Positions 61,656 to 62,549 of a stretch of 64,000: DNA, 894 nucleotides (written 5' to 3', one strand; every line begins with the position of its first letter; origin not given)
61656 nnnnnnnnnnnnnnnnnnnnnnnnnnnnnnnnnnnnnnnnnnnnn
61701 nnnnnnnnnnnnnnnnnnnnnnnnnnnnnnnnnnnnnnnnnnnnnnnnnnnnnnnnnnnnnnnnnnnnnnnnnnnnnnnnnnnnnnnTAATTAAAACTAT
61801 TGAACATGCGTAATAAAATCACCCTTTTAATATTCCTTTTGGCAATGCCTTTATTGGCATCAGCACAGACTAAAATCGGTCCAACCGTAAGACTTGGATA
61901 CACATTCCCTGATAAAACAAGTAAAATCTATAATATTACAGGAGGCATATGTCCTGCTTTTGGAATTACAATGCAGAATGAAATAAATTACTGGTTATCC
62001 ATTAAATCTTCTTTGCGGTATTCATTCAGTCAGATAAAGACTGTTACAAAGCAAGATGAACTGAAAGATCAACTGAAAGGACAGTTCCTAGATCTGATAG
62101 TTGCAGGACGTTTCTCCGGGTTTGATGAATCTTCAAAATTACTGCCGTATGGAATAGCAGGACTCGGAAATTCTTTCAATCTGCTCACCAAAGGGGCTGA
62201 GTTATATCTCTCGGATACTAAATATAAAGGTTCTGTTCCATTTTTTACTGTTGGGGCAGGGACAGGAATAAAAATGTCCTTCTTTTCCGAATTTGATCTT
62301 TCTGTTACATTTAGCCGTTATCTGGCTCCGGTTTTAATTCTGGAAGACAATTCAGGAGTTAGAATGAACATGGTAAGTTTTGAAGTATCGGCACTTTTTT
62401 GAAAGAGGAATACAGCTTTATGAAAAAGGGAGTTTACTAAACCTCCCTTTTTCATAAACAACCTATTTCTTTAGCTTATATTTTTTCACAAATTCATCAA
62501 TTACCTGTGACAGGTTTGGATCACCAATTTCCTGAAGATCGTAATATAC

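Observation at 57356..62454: Orphan five-gene envelope operon whose products are all secreted, bounded by two beta-barrel proteins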

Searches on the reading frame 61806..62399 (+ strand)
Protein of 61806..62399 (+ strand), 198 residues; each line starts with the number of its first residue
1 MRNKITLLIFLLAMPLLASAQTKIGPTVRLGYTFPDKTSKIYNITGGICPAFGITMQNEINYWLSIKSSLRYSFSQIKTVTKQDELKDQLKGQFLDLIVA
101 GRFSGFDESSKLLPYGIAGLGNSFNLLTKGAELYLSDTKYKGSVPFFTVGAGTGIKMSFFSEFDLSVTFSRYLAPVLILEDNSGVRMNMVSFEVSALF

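Call 3: search_protein_families(library=pfam, proteins=[window:61806-62399:+], max_evalue=1)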
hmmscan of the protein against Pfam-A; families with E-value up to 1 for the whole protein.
window:61806-62399:+ (198 aa): 1 family
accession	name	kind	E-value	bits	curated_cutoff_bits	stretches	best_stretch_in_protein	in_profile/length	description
PF13505.12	OMP_b-brl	-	3.5e-08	34.3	28.7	1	7-195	4-172/175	Outer membrane protein beta-barrel domain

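Call 4: search_protein_families(library=ncbifam, proteins=[window:61806-62399:+], max_evalue=1)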
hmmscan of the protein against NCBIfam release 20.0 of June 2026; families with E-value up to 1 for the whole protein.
window:61806-62399:+ (198 aa): 0 families

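Call 5: search_protein_families(library=padloc, proteins=[window:61806-62399:+], max_evalue=1)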
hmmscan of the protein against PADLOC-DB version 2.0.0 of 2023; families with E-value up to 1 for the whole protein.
window:61806-62399:+ (198 aa): 0 families

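Call 6: search_protein_families(library=phrogs, proteins=[window:61806-62399:+], max_evalue=1)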
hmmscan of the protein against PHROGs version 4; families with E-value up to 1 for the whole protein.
window:61806-62399:+ (198 aa): 0 families

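Call 12: search_solved_structures(query=window:61806-62399:+, max_evalue=10)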
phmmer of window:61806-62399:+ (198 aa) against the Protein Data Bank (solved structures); distinct sequences matched with E-value up to 10: 0.
